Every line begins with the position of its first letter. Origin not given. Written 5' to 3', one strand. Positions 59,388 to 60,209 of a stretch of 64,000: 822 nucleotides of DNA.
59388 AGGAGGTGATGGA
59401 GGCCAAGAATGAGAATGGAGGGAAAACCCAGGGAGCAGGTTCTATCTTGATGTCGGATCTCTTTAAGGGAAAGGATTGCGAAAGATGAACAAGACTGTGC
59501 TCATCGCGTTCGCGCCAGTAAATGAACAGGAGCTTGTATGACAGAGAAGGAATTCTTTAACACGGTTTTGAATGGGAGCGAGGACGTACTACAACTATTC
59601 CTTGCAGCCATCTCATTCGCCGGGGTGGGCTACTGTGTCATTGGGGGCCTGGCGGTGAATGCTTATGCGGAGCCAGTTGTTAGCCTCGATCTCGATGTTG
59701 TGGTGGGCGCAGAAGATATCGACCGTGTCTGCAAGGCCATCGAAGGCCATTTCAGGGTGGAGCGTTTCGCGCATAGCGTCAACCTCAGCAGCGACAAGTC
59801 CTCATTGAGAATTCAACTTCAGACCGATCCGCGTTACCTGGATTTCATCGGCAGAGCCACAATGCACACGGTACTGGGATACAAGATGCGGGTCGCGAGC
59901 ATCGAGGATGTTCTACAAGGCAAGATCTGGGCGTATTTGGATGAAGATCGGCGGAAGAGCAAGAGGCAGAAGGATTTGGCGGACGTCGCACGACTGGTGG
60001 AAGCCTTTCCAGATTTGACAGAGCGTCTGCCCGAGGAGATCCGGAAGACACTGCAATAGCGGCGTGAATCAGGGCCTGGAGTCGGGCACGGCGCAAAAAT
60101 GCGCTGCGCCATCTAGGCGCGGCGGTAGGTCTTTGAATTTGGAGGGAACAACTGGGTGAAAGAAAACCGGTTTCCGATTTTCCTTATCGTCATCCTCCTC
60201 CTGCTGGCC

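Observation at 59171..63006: Three-gene mosaic segment bracketed by two copies of an amidase promoter/leader/uORF unit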

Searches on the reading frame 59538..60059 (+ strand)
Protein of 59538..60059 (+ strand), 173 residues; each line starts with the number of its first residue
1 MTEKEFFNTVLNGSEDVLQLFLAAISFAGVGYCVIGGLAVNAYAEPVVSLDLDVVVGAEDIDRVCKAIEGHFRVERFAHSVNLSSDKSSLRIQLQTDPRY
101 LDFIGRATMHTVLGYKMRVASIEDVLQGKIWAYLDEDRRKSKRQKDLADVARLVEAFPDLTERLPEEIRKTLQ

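Call 11: search_protein_families(library=pfam, proteins=[window:59538-60059:+], max_evalue=0.01)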
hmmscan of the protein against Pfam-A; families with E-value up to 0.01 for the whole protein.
window:59538-60059:+ (173 aa): 2 families
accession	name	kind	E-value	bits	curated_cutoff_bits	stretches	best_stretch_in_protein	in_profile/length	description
PF08843.17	AbiEii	-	1.4e-06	28.9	22.5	1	112-172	128-186/238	Nucleotidyl transferase AbiEii toxin, Type IV TA system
PF12281.14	NTP_transf_8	-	0.0061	17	26.3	0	119-158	162-202/218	Nucleotidyltransferase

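Call 13: find_encoding_contigs(protein=window:59538-60059:+, flank=10000, max_places=10)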
Protein window:59538-60059:+ (173 aa): no gene with exactly this product is on record in the collection.

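Call 26: find_homologous_proteins(query=window:59538-60059:+, max_evalue=0.00001)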
Query window:59538-60059:+ (173 aa): 6915 proteins with E <= 0.00001 among 7097 candidates; the best 120 are listed.
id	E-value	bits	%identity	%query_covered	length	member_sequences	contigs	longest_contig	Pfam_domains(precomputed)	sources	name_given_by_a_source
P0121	5.9e-107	373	100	100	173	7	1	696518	PF08843.18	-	-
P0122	1.9e-93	329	90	100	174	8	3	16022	PF08843.18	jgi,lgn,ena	-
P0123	6.7e-93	327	87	100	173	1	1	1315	PF08843.18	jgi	jgi:hypothetical protein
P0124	7.4e-92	323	87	100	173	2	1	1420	PF08843.18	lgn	-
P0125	9.2e-90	317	84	100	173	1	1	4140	-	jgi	jgi:hypothetical protein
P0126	4.4e-89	314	84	100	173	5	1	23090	PF08843.18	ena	-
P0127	4.6e-89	314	83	100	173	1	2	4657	PF08843.18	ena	-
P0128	5.7e-86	304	84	100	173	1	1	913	-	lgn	-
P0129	1.8e-85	303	82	97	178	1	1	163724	PF08843.18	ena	-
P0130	1.7e-84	300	78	100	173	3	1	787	-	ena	-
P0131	1.0e-83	297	80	100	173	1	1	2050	PF08843.18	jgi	-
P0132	7.3e-83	294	79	100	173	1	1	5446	PF08843.18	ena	-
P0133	7.2e-82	291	74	100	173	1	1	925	-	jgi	-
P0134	9.9e-82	291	74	100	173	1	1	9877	-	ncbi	-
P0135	1.6e-81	290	73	100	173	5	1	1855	PF08843.18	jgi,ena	-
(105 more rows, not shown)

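Call 27: search_protein_families(library=padloc, proteins=[window:59538-60059:+], max_evalue=0.01)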
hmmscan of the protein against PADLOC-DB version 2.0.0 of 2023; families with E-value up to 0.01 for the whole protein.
window:59538-60059:+ (173 aa): 3 families
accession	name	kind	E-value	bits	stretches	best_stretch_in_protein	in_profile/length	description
PDLC02291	AbiEii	-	2.2e-06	25.3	1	99-170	141-216/310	AbiEii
PDLC02306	AbiEii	-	0.0013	16.4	1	113-172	164-222/280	AbiEii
PDLC02290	AbiEii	-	0.0036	14.8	0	114-161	125-166/290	AbiEii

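Call 28: search_protein_families(library=ncbifam, proteins=[window:59538-60059:+], max_evalue=0.01)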
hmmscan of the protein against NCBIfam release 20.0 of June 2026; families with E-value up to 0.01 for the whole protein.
window:59538-60059:+ (173 aa): 0 families

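Call 29: find_encoding_contigs(protein=P0122, flank=6000, max_places=3)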
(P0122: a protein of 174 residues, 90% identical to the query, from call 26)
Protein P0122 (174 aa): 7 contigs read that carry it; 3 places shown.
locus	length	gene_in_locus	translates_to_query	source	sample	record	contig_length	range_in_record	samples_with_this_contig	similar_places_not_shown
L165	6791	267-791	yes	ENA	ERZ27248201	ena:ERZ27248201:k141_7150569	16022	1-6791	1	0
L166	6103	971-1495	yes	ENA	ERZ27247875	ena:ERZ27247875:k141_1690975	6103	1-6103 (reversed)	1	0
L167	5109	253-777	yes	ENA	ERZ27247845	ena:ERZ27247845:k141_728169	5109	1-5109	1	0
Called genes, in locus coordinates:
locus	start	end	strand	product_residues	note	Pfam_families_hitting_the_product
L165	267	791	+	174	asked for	PF08843:AbiEii (weak)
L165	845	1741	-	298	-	PF07228:SpoIIE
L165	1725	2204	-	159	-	PF12172:zf-ChsH2, PF01796:OB_ChsH2_C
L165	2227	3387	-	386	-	PF00108:Thiolase_N, PF22691:Thiolase_C_1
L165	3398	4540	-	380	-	PF00108:Thiolase_N (faint), PF22691:Thiolase_C_1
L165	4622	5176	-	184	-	PF01796:OB_ChsH2_C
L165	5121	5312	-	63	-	-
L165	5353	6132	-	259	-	PF00378:ECH_1, PF16113:ECH_2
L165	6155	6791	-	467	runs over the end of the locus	PF01266:DAO (faint), PF13450:NAD_binding_8, PF01593:Amino_oxidase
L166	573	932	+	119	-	PF12844:HTH_19 (faint), PF13560:HTH_31, PF01381:HTH_3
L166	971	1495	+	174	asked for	PF08843:AbiEii (weak)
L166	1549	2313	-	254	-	PF07228:SpoIIE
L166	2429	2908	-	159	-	PF12172:zf-ChsH2, PF01796:OB_ChsH2_C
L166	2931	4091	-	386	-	PF00108:Thiolase_N, PF22691:Thiolase_C_1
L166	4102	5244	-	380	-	PF00108:Thiolase_N (faint), PF22691:Thiolase_C_1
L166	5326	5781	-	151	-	PF01796:OB_ChsH2_C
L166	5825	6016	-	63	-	-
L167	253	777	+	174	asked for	PF08843:AbiEii (weak)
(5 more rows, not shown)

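Call 30: find_encoding_contigs(protein=P0126, flank=6000, max_places=3)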
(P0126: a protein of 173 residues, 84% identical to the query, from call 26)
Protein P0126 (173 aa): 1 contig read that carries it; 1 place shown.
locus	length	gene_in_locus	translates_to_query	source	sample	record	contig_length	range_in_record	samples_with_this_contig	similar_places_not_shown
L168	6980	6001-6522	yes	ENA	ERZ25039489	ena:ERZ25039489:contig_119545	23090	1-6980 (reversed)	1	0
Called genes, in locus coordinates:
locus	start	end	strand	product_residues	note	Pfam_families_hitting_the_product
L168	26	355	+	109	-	PF01799:Fer2_2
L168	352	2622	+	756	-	PF01315:Ald_Xan_dh_C, PF02738:MoCoBD_1, PF20256:MoCoBD_2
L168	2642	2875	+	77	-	-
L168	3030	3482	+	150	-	PF06240:COXG, PF10604:Polyketide_cyc2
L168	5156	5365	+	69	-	-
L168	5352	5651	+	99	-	PF01909:NTP_transf_2, PF18765:Polbeta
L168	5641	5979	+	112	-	PF01934:HepT-like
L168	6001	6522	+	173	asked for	PF08843:AbiEii (weak)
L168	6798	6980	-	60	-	?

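Call 31: find_encoding_contigs(protein=P0129, flank=6000, max_places=3)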
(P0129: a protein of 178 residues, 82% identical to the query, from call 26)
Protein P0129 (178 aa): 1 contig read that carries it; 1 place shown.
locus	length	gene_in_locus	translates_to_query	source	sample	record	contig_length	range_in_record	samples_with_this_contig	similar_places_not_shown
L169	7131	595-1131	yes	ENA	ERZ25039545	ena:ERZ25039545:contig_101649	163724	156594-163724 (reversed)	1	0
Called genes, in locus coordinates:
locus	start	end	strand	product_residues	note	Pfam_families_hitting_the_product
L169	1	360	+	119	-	?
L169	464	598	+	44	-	-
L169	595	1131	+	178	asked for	PF08843:AbiEii (faint)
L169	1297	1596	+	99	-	-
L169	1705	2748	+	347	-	PF00512:HisKA, PF02518:HATPase_c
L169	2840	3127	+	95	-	-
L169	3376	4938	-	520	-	PF01565:FAD_binding_4, PF02913:FAD-oxidase_C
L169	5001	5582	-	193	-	PF00565:SNase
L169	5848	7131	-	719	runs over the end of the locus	PF23139:OB_YrrC, PF14520:HHH_5 (weak), PF14490:HHH_RecD2, PF13245:AAA_19, PF13604:AAA_30, PF13401:AAA_22, PF18335:SH3_13, PF13538:UvrD_C_2, +5 more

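Call 37: list_cluster_members(proteins=[window:59538-60059:+, window:62302-62550:+, window:57532-58743:-, window:60653-62161:+, P0002])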
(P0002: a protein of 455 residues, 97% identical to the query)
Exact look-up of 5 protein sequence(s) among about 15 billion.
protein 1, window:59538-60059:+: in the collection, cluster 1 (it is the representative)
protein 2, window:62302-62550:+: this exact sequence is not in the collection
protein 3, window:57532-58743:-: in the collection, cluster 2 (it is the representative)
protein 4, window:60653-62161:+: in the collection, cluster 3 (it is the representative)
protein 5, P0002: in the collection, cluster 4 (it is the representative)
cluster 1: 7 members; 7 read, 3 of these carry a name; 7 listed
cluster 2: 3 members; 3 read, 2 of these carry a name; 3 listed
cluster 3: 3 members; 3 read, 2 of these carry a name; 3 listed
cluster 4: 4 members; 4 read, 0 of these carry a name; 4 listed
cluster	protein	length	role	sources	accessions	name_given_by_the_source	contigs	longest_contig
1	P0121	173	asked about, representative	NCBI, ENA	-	-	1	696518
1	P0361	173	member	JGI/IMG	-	hypothetical protein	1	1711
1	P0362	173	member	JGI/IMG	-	hypothetical protein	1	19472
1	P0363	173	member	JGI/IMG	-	hypothetical protein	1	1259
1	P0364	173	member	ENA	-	-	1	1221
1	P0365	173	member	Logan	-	-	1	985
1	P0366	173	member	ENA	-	-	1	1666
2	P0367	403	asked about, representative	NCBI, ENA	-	-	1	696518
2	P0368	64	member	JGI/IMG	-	hypothetical protein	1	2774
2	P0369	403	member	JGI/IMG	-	uncharacterized protein (DUF362 family)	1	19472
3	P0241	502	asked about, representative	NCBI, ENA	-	-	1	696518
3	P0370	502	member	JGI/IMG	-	uncharacterized protein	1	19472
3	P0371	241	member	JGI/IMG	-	uncharacterized protein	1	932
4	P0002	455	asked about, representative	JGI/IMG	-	-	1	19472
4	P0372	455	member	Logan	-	-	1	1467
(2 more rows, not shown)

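Call 38: find_encoding_contigs(protein=P0368, flank=5000, max_places=3)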
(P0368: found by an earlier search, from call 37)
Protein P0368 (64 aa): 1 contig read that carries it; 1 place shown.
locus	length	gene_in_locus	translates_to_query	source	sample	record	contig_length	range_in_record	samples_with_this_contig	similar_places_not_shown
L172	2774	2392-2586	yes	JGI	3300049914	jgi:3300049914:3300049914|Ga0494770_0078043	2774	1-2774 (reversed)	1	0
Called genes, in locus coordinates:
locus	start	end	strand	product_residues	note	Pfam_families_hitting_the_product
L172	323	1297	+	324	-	-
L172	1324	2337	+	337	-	PF01734:Patatin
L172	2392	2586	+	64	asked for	-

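Call 41: find_encoding_contigs(protein=P0366, flank=5000, max_places=5)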
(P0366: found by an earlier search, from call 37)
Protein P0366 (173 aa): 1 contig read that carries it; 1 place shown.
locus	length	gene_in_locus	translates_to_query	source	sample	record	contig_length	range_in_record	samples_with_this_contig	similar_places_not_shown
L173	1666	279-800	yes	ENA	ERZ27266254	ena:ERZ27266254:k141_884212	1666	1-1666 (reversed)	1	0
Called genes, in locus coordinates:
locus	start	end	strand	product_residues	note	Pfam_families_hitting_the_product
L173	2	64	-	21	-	?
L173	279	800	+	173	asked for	PF08843:AbiEii (weak)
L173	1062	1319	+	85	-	-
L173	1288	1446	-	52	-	-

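Call 58: search_dna_similar(query=window:59538-60059:+, collection=plasmids, mode=protein, max_rows=10)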
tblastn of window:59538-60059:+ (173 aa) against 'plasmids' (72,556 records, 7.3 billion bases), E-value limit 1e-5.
No match.
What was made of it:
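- On Composite transposon or genomic island: The NTase is absent from the plasmid collection (call 58).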

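Call 59: search_solved_structures(query=window:59538-60059:+, max_evalue=1)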
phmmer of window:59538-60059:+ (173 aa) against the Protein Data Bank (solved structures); distinct sequences matched with E-value up to 1: 2.
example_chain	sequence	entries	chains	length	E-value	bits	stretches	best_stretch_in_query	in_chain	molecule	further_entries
8an4_A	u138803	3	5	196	0.24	14.5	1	31-63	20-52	Bacterial toxin | Nucleotidyl transferase AbiEii/AbiGii toxin family protein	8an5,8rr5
4wu0_A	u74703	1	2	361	0.43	13.7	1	85-162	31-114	Similar to yteR (Bacilus subtilis)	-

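Call 60: search_protein_families(library=phrogs, proteins=[window:59538-60059:+], max_evalue=0.001)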
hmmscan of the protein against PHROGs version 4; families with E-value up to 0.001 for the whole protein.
window:59538-60059:+ (173 aa): 0 families

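Call 69: predict_structure(alignment_id=A8)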
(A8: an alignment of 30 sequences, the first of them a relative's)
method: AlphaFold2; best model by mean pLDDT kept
length: 173 residues; sequences in the alignment: 30
mean_pLDDT: 76.7   pTM: 0.74
mean pLDDT of the five models: 76.7, 74.3, 72.2, 68.6, 64.6
residues with pLDDT >= 90: 43; 70-90: 77; 50-70: 44; < 50: 9
segments of 3 or more residues with pLDDT < 50: 78-80, 85-90
pLDDT, mean of each block of 10 residues (from residue 1): 70 72 80 81 68 67 72 56 44 63 86 83 92 88 90 94 94 89
secondary structure, 60 per line:
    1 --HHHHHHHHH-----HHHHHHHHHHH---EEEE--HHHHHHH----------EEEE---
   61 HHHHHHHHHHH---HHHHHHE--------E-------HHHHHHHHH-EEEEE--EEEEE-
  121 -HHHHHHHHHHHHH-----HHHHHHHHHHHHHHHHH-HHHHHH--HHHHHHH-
elements in order: H3-11 H17-27 E31-34 H37-43 E54-57 H61-71 H75-80 H98-106 E108-112 E115-119 H122-134 H140-156 H158-163 H166-172

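Call 71: fold_search(model_id=the predicted structure, library=pdb)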
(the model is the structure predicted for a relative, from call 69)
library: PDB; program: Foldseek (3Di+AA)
matches with E <= 10: 312; with E <= 0.001: 6
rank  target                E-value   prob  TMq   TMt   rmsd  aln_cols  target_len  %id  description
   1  8an5_A                3.6e-06  1.00  0.59  0.53   6.4       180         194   16  MenAT1 toxin-antitoxin complex (rv0078a-rv0078b) from Mycobacterium tuberculosis H37Rv (released 2023-08-02)
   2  8an4_B                6.0e-06  1.00  0.62  0.57   6.4       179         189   16  MenT1 toxin (rv0078a) from Mycobacterium tuberculosis H37Rv (released 2023-08-02)
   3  8an4_A                1.7e-05  1.00  0.54  0.48   9.1       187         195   16  MenT1 toxin (rv0078a) from Mycobacterium tuberculosis H37Rv (released 2023-08-02)
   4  8an5_B                1.7e-05  1.00  0.52  0.50   8.9       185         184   14  MenAT1 toxin-antitoxin complex (rv0078a-rv0078b) from Mycobacterium tuberculosis H37Rv (released 2023-08-02)
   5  8rr5                  2.8e-05  1.00  0.58  0.57   6.4       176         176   16  MenT1 toxin (rv0078a) from Mycobacterium tuberculosis H37Rv, phosphorylated at T39 (released 2024-09-11)
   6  5uvd                  1.7e-04  1.00  0.51  0.42   7.6       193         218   18  Crystal structure of an antigenic nucleotidyltransferase-like protein from Paracoccidioides brasiliensis (released 2018-01-31)
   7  5kqj_MODEL_1_A        1.2e-03  1.00  0.42  0.40   8.8       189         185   12  Solution Structure of Antibiotic-Resistance Factor ANT(2'')-Ia Reveals Substrate-Regulated Conformation Dynami (released 2017-07-12)
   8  4xje                  6.3e-03  0.97  0.42  0.42   8.9       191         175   15  CRYSTAL STRUCTURE OF ANT(2") IN COMPLEX WITH AMP AND TOBRAMYCIN (released 2016-01-20)
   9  5cfu                  7.6e-03  0.99  0.48  0.48   8.1       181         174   16  Crystal Structure of ANT(2")-Ia in complex with adenylyl-2"-tobramycin (released 2016-07-20)
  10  4wqk                  7.6e-03  0.99  0.47  0.47   8.1       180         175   16  Crystal structure of aminoglycoside nucleotidylyltransferase ANT(2")-Ia, apo form (released 2014-11-12)
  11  5cfs                  7.6e-03  0.98  0.43  0.43   8.3       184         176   14  Crystal Structure of ANT(2")-Ia in complex with AMPCPP and tobramycin (released 2016-03-16)
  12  2ewr                  2.4e-02  0.93  0.41  0.45   9.7       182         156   15  Crystal structure of a putative nucleotidyltransferase (tm1012) from Thermotoga maritima at 1.60 A resolution (released 2005-12-06)
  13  4wse_A                4.4e-02  0.94  0.44  0.19   6.0       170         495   11  Crystal structure of the Mimivirus polyadenylate synthase (released 2015-04-01)
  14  4fo1_A                5.2e-02  0.96  0.46  0.50   5.0       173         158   15  Crystal structure of lincosamide antibiotic adenylyltransferase LnuA, apo (released 2012-07-04)
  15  4atb_D                5.9e-02  0.28  0.24  0.15  11.9       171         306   16  Crystal structure of the NF90-NF45 dimerisation domain complex with CTP (released 2012-08-01)
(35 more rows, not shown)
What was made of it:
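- Closest known: MenT / AbiEii. Same: Foldseek E 4e-6 and TM about 0.6 over the full length (call 71).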

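Call 74: search_protein_families(library=pfam, proteins=[L173:878-1156:+, L173:1062-1319:+, L166:573-932:+], max_evalue=0.01)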
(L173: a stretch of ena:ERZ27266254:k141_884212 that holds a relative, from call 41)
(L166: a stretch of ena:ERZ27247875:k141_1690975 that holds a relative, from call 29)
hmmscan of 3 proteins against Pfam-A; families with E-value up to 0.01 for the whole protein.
L173:878-1156:+ (92 aa): 0 families

L173:1062-1319:+ (85 aa): 0 families

L166:573-932:+ (119 aa): 6 families
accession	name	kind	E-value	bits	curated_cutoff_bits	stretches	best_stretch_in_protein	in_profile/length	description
PF01381.28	HTH_3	-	2.2e-12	47.3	23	1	46-96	4-53/55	Helix-turn-helix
PF13560.12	HTH_31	-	1.8e-09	38.2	27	1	39-92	2-55/64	Helix-turn-helix domain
PF12844.13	HTH_19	-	1.8e-05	25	30.2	1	45-92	6-52/64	Helix-turn-helix domain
PF13443.12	HTH_26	-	2e-05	25.2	22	1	49-96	8-55/63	Cro/C1-type HTH DNA-binding domain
PF13744.12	HTH_37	-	6e-05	23.2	27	1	39-98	19-78/80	Helix-turn-helix domain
PF15731.11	MqsA_antitoxin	-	0.0032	18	30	1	31-84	62-114/131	Antitoxin component of bacterial toxin-antitoxin system, MqsA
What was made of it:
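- Closest known: MenT / AbiEii. Same: A homologue in L166 follows an HTH-XRE gene, as in a toxin-antitoxin pair (calls 29, 74).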
